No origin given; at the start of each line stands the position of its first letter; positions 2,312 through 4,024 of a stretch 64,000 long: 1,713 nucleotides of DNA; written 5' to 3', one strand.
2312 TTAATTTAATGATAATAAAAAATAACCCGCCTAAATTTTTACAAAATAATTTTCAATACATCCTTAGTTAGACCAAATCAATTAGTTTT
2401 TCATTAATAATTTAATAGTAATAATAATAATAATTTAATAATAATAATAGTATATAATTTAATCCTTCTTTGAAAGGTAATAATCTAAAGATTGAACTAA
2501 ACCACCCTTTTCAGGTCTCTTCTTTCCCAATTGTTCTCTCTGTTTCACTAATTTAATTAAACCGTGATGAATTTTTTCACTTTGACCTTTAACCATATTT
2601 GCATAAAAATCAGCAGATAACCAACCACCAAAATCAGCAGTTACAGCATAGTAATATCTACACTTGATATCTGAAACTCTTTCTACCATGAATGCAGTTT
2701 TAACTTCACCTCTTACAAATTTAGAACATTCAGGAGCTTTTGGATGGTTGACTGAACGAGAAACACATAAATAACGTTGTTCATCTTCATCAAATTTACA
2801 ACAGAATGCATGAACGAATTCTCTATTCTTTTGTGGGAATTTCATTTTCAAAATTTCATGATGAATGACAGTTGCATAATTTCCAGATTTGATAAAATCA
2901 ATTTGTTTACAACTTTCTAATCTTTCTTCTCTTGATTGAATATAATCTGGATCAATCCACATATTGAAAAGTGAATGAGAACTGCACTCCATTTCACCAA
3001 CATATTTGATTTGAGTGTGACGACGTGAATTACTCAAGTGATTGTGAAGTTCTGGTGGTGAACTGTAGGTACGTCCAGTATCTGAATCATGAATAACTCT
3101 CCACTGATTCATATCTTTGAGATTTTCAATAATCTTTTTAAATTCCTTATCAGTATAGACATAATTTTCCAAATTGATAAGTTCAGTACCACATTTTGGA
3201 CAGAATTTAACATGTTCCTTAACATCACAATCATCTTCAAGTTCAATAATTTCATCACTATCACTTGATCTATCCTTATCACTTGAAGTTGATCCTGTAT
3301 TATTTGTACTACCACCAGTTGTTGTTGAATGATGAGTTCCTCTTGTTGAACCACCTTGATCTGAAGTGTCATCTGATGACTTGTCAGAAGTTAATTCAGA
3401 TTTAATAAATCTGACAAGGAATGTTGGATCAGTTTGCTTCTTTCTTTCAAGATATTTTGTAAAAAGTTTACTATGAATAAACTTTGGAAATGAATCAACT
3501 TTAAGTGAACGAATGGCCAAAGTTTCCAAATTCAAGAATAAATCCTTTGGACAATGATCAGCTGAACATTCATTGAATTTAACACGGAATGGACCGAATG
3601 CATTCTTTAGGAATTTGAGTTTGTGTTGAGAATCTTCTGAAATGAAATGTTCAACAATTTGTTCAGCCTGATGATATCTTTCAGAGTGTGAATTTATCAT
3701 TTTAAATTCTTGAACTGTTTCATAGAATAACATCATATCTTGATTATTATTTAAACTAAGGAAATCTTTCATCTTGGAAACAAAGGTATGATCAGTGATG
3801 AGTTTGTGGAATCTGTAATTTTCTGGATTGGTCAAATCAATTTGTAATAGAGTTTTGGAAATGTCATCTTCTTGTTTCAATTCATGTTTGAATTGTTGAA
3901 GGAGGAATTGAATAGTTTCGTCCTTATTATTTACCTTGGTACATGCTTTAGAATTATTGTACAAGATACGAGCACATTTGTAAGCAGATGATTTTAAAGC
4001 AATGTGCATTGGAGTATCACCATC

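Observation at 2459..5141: Composite ankyrin-RGS-START domain protein assembled from two exons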

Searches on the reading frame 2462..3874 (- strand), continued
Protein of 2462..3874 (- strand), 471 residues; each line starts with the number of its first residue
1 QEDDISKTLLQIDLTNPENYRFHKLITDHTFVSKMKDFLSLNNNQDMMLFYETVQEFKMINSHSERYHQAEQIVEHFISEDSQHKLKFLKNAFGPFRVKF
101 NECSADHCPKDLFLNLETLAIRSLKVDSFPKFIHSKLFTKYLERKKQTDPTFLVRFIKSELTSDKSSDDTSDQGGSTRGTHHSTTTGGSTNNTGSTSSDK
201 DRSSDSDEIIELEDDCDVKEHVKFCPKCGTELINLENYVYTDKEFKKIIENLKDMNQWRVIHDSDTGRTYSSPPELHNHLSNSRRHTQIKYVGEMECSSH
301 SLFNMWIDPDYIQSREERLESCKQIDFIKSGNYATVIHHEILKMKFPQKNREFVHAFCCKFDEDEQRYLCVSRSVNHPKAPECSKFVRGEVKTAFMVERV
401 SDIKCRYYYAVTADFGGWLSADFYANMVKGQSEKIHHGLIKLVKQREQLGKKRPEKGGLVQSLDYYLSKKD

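Call 49: fold_search(model_id=the predicted structure, library=pdb)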
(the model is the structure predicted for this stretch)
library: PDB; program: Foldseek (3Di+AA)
matches with E <= 10: 1569; with E <= 0.001: 328
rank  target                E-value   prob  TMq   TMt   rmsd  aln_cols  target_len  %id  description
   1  6ser                  1.9e-13  1.00  0.40  0.74   3.1       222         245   17  Crystal structure of human STARD10 (released 2020-08-26)
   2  6iez                  1.4e-12  1.00  0.36  0.69   4.5       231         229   16  Crystal structure of CERT START domain in complex with compound B16 (released 2019-02-27)
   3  6j81                  1.5e-12  1.00  0.38  0.73   4.0       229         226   16  Crystal structure of CERT START domain in complex with compound E14 (released 2019-02-27)
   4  3h3q_B                2.2e-12  1.00  0.36  0.69   4.4       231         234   14  Crystal structure of the CERT START domain in complex with HPA-13 (released 2010-03-02)
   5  2e3o                  2.3e-12  1.00  0.37  0.70   4.4       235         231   16  Crystal structure of CERT START domain in complex with C16-ceramide (P212121) (released 2007-12-18)
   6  5zyk                  2.3e-12  1.00  0.36  0.68   4.4       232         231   16  Crystal structure of CERT START domain in complex with compound E25 (released 2019-02-27)
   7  5zyi                  2.7e-12  1.00  0.34  0.65   5.1       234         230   14  Crystal structure of CERT START domain in complex with compound E16 (released 2019-02-27)
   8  2z9z                  3.4e-12  1.00  0.36  0.69   4.2       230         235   15  Crystal structure of CERT START domain(N504A mutant), in complex with C10-diacylglycerol (released 2008-02-12)
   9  2e3n                  4.2e-12  1.00  0.37  0.70   4.5       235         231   15  Crystal structure of CERT START domain in complex with C6-ceramide (P212121) (released 2007-12-18)
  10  2r55_A                5.2e-12  1.00  0.38  0.81   2.9       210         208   15  Human StAR-related lipid transfer protein 5 (released 2007-09-18)
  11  2e3m                  8.7e-12  1.00  0.38  0.70   4.4       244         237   16  Crystal structure of CERT START domain (released 2007-12-18)
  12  5zyj                  9.7e-12  1.00  0.35  0.67   4.6       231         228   15  Crystal structure of CERT START domain in complex with compound E16A (released 2019-02-27)
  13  5jjd_B                1.1e-11  1.00  0.37  0.71   4.2       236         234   16  crystal structure of the ceramide transfer protein PH and START domain complex (released 2017-07-05)
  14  2z9y                  1.1e-11  1.00  0.37  0.71   4.5       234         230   15  Crystal structure of CERT START domain in complex with C10-diacylglycerol (released 2008-02-12)
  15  2e3r_B                1.2e-11  1.00  0.36  0.70   4.5       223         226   15  Crystal structure of CERT START domain in complex with C18-ceramide (P1) (released 2007-12-18)
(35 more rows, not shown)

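Call 64: list_cluster_members(proteins=[P0058, P0060, P0066, P0069, P0071, P0076, P0077, P0080, P0085, P0107])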
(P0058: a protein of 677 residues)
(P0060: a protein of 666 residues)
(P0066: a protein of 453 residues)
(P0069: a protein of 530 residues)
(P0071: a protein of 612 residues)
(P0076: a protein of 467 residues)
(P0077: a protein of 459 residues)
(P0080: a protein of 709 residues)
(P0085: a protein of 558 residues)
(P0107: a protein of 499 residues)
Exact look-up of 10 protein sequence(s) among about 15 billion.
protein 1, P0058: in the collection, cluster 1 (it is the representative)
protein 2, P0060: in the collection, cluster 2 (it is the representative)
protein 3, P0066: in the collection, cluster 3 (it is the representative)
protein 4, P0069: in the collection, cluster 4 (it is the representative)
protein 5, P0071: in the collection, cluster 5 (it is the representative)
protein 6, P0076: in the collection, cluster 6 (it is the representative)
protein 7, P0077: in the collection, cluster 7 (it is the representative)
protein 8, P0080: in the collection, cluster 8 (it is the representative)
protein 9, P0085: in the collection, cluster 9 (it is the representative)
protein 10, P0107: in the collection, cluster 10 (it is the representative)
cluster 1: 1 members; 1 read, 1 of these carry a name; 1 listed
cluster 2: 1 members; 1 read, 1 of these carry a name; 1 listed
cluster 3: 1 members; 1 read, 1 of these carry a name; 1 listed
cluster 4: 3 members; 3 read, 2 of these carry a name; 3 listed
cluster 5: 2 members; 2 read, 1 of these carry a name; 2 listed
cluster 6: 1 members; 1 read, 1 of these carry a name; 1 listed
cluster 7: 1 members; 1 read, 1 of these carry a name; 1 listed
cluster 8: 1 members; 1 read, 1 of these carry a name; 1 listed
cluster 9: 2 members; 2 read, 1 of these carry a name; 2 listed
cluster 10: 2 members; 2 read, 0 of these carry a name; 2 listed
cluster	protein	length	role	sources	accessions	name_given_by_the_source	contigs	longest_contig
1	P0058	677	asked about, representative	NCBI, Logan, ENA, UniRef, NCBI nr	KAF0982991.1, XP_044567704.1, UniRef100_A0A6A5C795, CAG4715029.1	hypothetical protein FDP41_010969 [Naegleria fowleri] | RGS domain-containing protein n=1 Tax=Naegleria fowleri TaxID=5763 RepID=A0A6A5C795_NAEFO | uncharacterized protein FDP41_010969 [Naegleria fowleri]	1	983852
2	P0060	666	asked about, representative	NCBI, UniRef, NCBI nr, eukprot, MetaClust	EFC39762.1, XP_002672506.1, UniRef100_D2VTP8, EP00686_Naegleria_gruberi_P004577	predicted protein [Naegleria gruberi] | Predicted protein n=1 Tax=Naegleria gruberi TaxID=5762 RepID=D2VTP8_NAEGR | uncharacterized protein NAEGRDRAFT_72378 [Naegleria gruberi]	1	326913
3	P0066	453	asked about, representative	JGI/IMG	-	hypothetical protein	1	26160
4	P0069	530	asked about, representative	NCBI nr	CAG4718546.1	unnamed protein product [Naegleria fowleri]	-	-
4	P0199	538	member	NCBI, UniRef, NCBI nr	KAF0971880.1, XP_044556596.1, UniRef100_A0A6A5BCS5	hypothetical protein FDP41_010103 [Naegleria fowleri] | RGS domain-containing protein n=1 Tax=Naegleria fowleri TaxID=5763 RepID=A0A6A5BCS5_NAEFO | uncharacterized protein FDP41_010103 [Naegleria fowleri]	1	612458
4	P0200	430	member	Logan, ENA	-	-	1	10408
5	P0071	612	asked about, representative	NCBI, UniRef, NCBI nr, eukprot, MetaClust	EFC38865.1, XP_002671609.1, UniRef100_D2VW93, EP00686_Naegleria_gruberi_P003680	predicted protein [Naegleria gruberi] | Predicted protein n=1 Tax=Naegleria gruberi TaxID=5762 RepID=D2VW93_NAEGR | uncharacterized protein NAEGRDRAFT_52759 [Naegleria gruberi]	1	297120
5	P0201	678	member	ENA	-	-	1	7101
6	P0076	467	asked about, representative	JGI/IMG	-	hypothetical protein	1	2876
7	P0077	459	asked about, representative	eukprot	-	gene4882-8476_t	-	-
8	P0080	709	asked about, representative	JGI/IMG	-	hypothetical protein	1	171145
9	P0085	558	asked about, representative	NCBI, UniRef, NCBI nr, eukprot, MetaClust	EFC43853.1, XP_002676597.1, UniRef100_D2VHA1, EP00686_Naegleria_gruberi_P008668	predicted protein [Naegleria gruberi] | Predicted protein n=1 Tax=Naegleria gruberi TaxID=5762 RepID=D2VHA1_NAEGR | uncharacterized protein NAEGRDRAFT_68141 [Naegleria gruberi]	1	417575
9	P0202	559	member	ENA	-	-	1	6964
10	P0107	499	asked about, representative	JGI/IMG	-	-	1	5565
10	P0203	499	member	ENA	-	-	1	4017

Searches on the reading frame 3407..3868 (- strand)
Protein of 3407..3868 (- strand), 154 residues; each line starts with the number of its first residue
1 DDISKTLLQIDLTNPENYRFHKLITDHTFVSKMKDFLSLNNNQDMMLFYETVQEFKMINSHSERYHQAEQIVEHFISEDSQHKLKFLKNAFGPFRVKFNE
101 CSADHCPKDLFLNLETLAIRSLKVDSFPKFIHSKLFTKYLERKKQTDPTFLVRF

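Call 25: search_solved_structures(query=window:3407-3868:-, max_evalue=1, show_alignments=4)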
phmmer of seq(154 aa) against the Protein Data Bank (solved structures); distinct sequences matched with E-value up to 1: 29.
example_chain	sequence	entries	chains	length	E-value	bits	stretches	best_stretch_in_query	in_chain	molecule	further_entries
2dlr_A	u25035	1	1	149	3.9e-05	27.1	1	21-145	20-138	Regulator of G-protein signaling 10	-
2i59_A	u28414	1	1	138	4.8e-05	26.8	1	21-144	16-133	Regulator of G-protein signaling 10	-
2ihb_B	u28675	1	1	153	0.0001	25.7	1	21-140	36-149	Regulator of G-protein signalling 10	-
4mk0_A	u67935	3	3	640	0.0035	20.8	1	18-143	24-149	Beta-adrenergic receptor kinase 1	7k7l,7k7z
5ukk_A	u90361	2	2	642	0.0035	20.8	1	18-143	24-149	Beta-adrenergic receptor kinase 1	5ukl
5he1_A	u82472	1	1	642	0.0035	20.8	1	18-143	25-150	Beta-adrenergic receptor kinase 1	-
5uuu_A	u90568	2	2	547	0.0035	20.7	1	18-143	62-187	Beta-adrenergic receptor kinase 1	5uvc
3krw_A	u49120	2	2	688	0.004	20.6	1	18-143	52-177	Beta-adrenergic receptor kinase 1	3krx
6c2y_A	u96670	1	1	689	0.004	20.6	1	18-143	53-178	Beta-adrenergic receptor kinase 1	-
3cik_A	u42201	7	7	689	0.004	20.6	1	18-143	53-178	Beta-adrenergic receptor kinase 1 | G-protein coupled receptor kinase 2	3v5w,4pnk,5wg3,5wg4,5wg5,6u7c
7pwd_A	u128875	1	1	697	0.0041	20.5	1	18-143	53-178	Beta-adrenergic receptor kinase 1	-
2crp_A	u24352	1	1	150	0.007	19.8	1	20-136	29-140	Regulator of G-protein signaling 5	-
2ode_B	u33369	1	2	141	0.016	18.6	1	22-143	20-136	Regulator of G-protein signaling 8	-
2ik8_B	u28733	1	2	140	0.025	18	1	20-135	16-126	Regulator of G-protein signaling 16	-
2ebz_A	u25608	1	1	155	0.03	17.7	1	19-138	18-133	Regulator of G-protein signaling 12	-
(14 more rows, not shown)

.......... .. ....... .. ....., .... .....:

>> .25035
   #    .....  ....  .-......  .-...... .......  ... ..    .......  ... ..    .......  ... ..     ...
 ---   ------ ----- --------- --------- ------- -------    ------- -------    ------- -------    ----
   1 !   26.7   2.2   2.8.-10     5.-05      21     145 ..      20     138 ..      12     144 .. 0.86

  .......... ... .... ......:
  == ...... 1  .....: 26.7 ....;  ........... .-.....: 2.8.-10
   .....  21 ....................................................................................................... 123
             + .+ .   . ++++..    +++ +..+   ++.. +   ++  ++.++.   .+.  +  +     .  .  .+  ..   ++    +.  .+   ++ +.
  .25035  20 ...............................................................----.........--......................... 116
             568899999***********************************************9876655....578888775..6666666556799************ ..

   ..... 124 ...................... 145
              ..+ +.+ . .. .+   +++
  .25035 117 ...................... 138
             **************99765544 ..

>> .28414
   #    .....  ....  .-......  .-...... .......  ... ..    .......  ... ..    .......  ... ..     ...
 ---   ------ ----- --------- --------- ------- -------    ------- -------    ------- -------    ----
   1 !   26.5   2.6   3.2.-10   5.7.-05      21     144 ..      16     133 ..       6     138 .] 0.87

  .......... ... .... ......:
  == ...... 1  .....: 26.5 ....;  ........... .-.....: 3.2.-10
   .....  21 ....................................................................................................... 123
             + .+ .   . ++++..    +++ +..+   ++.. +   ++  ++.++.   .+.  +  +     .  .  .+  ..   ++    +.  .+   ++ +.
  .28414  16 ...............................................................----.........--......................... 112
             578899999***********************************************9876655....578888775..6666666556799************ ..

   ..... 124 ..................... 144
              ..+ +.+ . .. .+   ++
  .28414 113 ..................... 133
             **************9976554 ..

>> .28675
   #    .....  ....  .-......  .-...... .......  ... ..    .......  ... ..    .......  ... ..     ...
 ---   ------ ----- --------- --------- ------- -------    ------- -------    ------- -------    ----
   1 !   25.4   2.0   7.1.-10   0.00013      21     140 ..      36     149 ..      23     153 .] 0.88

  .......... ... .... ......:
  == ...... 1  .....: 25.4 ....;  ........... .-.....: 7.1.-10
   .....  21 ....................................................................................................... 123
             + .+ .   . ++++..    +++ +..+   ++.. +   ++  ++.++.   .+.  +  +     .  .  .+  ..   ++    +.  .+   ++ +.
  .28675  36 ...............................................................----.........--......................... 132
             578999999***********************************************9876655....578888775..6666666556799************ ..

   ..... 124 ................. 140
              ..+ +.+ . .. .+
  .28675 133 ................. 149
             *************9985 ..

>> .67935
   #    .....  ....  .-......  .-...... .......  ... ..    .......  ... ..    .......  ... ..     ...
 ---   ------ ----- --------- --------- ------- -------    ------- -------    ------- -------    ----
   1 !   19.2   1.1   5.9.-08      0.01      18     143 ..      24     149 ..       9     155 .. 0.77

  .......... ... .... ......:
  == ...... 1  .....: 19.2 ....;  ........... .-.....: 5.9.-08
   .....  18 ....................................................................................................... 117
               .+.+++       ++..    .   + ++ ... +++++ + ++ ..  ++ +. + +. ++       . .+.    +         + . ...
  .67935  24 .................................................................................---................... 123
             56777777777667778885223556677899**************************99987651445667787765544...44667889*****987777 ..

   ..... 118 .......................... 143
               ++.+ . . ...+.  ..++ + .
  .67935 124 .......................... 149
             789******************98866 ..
